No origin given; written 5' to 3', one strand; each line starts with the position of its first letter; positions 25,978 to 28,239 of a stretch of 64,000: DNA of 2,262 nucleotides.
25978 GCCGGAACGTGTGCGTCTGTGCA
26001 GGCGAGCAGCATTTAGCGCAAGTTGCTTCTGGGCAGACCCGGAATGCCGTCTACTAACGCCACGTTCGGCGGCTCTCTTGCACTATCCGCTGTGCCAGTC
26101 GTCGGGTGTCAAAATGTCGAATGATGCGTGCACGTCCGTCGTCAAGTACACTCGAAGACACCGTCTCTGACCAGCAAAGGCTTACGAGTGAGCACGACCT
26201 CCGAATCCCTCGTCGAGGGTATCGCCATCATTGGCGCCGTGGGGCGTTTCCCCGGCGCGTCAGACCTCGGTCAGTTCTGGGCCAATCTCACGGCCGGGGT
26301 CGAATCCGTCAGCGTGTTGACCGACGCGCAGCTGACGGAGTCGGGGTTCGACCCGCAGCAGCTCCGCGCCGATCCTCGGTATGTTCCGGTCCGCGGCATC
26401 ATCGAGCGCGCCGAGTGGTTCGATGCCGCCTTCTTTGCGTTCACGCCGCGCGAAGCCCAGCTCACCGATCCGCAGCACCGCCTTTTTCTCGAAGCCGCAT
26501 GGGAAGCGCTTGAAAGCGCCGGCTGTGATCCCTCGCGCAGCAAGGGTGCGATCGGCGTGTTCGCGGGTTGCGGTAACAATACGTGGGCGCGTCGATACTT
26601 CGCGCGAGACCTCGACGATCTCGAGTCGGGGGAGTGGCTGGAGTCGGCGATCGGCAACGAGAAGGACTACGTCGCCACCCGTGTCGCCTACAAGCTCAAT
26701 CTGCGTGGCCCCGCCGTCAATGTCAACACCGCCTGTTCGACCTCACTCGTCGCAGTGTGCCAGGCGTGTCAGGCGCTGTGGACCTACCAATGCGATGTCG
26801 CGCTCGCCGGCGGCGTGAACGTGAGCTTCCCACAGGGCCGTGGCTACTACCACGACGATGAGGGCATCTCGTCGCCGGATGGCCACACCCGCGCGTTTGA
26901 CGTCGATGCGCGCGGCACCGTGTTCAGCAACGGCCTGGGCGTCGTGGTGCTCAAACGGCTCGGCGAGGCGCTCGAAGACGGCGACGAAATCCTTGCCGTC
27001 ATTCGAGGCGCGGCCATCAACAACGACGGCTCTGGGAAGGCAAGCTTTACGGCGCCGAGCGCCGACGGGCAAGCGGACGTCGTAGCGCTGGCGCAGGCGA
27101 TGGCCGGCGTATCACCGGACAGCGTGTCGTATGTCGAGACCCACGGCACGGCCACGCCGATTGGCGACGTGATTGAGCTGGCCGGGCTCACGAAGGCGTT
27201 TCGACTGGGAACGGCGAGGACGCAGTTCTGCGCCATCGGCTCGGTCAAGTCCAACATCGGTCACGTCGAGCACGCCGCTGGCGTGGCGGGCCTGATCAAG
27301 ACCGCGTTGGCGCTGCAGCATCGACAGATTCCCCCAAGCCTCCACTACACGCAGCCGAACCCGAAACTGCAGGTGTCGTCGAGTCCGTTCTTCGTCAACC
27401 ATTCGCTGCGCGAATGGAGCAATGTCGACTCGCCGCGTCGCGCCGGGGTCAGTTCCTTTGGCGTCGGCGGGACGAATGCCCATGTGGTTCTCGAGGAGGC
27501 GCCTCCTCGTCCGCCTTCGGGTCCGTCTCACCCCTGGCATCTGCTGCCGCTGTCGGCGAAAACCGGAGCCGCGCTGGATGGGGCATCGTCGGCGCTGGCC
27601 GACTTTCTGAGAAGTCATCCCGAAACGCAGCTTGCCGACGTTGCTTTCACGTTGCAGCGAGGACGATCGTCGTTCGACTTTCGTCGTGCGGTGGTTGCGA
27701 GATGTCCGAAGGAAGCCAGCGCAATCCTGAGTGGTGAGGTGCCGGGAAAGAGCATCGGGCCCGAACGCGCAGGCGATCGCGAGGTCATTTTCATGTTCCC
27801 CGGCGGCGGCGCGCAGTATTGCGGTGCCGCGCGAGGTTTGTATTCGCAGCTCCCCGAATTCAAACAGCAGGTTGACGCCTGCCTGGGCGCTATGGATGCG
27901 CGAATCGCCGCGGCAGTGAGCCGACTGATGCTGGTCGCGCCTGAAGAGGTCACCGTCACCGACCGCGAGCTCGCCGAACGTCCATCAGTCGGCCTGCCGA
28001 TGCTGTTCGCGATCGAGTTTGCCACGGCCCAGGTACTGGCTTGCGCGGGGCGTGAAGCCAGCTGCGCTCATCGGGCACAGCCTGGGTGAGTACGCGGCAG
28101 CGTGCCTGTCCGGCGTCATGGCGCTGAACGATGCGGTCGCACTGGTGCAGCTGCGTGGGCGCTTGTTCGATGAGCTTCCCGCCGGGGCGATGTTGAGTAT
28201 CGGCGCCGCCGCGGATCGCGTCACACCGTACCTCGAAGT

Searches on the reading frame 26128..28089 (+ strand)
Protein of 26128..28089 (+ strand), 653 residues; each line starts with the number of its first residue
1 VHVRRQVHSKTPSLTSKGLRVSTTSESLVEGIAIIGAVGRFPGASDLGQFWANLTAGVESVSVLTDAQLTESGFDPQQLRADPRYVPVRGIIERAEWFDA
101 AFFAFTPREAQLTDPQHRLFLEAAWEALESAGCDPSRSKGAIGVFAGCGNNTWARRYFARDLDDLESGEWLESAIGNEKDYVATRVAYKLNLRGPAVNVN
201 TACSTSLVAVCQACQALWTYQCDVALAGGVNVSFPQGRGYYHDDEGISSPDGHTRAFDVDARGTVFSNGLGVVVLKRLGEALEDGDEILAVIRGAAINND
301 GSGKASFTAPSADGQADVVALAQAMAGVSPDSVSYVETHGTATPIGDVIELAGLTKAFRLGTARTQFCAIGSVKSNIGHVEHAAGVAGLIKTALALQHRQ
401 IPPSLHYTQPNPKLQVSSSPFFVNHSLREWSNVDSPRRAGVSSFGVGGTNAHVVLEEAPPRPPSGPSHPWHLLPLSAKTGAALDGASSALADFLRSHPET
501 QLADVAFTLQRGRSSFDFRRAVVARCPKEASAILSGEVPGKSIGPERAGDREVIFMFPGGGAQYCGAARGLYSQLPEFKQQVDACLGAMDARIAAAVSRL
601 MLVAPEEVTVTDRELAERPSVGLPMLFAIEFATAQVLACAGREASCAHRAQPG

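Call 4: search_protein_families(library=pfam, proteins=[window:26128-28089:+])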
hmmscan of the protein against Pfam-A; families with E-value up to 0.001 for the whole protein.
window:26128-28089:+ (653 aa): 7 families
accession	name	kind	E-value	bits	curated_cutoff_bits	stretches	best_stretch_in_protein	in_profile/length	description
PF00109.32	ketoacyl-synt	-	9e-68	229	20.8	1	31-281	3-252/252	Beta-ketoacyl synthase, N-terminal domain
PF02801.28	Ketoacyl-synt_C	-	3.6e-41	140.3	20.8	1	289-407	1-118/119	Beta-ketoacyl synthase, C-terminal domain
PF22621.2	CurL-like_PKS_C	-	4.9e-20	71.7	27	1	471-532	1-62/64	CurL-like, PKS C-terminal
PF16197.11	KAsynt_C_assoc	-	1.8e-14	54.5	33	1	410-521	1-109/111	Ketoacyl-synthetase C-terminal extension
PF22336.2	RhiE-like_linker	-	1.4e-12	47.9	27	1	475-534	2-60/67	RhiE-like, KS-MAT linker domain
PF00108.29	Thiolase_N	-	4e-05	23.6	26.4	1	180-230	61-112/260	Thiolase, N-terminal domain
PF00698.26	Acyl_transf_1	-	4.4e-05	23.5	32.7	1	554-643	1-83/319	Acyl transferase domain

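Call 49: find_homologous_proteins(query=window:26128-28089:+, max_evalue=1e-30)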
Query window:26128-28089:+ (653 aa): 7987 proteins with E <= 1e-30 among 8000 candidates; the best 120 are listed.
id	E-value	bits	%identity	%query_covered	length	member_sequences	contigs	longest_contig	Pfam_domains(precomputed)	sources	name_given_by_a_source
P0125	0.0e+0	1057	75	94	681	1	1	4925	PF22336.3,PF00109.33,PF22621.3,PF02801.29,PF16197.12,PF00698.27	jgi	jgi:acyl transferase domain-containing protein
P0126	1.1e-219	750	57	94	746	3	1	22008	PF22336.3,PF00109.33,PF22621.3,PF00108.30,PF02801.29,PF16197.12,PF00698.27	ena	-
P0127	2.5e-215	735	56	94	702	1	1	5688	PF22336.3,PF00109.33,PF22621.3,PF00108.30,PF02801.29,PF16197.12,PF00698.27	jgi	jgi:acyl transferase domain-containing protein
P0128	3.8e-215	735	56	93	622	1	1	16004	PF22336.3,PF00109.33,PF22621.3,PF02801.29,PF16197.12,PF00698.27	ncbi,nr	ncbi:MAG: polyketide synthase, partial [Pedosphaera sp.]|nr:polyketide synthase [Pedosphaera sp.]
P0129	5.5e-215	734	56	94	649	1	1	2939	PF22336.3,PF00109.33,PF22621.3,PF00108.30,PF02801.29,PF16197.12,PF00698.27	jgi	jgi:acyl transferase domain-containing protein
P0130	7.8e-215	733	55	94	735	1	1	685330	PF22336.3,PF00109.33,PF22621.3,PF00108.30,PF02801.29,PF16197.12,PF00698.27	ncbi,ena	-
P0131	1.8e-214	732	56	94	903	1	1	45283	PF22336.3,PF00109.33,PF22621.3,PF00108.30,PF02801.29,PF16197.12,PF00698.27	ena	-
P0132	2.5e-214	732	56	94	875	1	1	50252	PF22336.3,PF00109.33,PF22621.3,PF00108.30,PF02801.29,PF16197.12,PF00698.27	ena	-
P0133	2.9e-214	732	57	94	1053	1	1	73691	PF22336.3,PF00109.33,PF22621.3,PF00550.32,PF02801.29,PF16197.12,PF00698.27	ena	-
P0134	1.6e-213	729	55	94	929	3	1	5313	PF22336.3,PF00109.33,PF22621.3,PF00108.30,PF02801.29,PF16197.12,PF00698.27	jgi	jgi:acyl transferase domain-containing protein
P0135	4.5e-213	728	56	94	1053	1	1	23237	PF22336.3,PF00109.33,PF22621.3,PF00550.32,PF00108.30,PF02801.29,PF16197.12,PF00698.27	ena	-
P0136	5.2e-213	727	57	93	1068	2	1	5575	PF22336.3,PF00109.33,PF22621.3,PF00550.32,PF02801.29,PF16197.12,PF00698.27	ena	-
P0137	3.8e-212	725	55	94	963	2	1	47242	PF22336.3,PF00109.33,PF22621.3,PF00108.30,PF02801.29,PF16197.12,PF00698.27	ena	-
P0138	6.2e-212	724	54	94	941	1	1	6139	PF22336.3,PF00109.33,PF22621.3,PF00108.30,PF02801.29,PF16197.12,PF00698.27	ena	-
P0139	1.4e-211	723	55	94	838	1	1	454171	PF22336.3,PF00109.33,PF22621.3,PF02801.29,PF16197.12,PF00698.27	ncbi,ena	-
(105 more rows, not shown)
